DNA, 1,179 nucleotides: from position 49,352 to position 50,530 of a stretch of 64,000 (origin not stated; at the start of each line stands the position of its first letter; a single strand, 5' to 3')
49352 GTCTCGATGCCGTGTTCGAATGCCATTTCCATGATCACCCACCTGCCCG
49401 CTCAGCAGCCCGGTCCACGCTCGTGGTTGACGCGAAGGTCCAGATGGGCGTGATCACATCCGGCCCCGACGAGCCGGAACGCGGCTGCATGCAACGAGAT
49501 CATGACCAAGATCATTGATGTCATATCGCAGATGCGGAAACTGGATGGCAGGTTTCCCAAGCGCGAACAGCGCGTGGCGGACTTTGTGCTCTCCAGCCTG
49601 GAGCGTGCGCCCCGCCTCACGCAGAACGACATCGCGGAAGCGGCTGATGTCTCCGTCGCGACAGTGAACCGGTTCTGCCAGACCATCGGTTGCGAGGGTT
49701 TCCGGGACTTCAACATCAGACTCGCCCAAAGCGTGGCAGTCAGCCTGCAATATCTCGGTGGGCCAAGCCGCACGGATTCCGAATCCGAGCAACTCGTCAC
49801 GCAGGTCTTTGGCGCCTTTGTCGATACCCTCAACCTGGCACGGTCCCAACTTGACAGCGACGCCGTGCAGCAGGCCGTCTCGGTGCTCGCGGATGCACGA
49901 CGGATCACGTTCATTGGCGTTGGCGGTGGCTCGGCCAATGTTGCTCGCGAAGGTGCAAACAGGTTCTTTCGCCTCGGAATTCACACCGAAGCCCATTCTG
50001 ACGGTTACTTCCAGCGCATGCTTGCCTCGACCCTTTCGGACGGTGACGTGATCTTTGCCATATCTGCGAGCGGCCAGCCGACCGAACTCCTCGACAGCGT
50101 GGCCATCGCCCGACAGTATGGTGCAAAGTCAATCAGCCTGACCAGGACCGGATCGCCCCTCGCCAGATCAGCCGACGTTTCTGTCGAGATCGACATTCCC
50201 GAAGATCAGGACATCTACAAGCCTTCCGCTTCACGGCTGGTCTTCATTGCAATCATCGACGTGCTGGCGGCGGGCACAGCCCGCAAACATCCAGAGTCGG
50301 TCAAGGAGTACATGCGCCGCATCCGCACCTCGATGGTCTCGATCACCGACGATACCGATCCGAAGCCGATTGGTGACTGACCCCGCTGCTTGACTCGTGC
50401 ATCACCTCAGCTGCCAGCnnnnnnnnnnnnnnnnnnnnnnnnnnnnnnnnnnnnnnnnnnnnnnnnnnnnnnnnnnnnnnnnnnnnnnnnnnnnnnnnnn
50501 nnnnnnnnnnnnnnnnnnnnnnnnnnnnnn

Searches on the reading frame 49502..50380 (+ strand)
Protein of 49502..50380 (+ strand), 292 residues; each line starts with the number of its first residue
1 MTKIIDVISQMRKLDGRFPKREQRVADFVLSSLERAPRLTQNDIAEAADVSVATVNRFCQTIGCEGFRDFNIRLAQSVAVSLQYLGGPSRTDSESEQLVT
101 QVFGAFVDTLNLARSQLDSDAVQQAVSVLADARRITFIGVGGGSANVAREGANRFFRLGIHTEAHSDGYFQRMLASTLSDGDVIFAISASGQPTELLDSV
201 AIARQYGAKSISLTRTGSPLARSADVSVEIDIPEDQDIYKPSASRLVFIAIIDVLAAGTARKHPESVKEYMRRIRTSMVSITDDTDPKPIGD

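Call 73: search_protein_families(library=pfam, proteins=[window:49502-50380:+], max_evalue=0.0001)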
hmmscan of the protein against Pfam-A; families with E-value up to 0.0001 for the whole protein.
window:49502-50380:+ (292 aa): 4 families
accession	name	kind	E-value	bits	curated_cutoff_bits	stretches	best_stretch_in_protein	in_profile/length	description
PF01418.23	HTH_6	-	1.1e-17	64.2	28.3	1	9-79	5-75/77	Helix-turn-helix domain, rpiR family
PF01380.27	SIS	-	4.6e-17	62.5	25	1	129-256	2-129/131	SIS domain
PF13412.12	HTH_24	-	1.2e-05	25.2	21.9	1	29-58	8-37/48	Winged helix-turn-helix DNA-binding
PF13580.11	SIS_2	-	2.4e-05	24.8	27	0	166-214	88-137/138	SIS domain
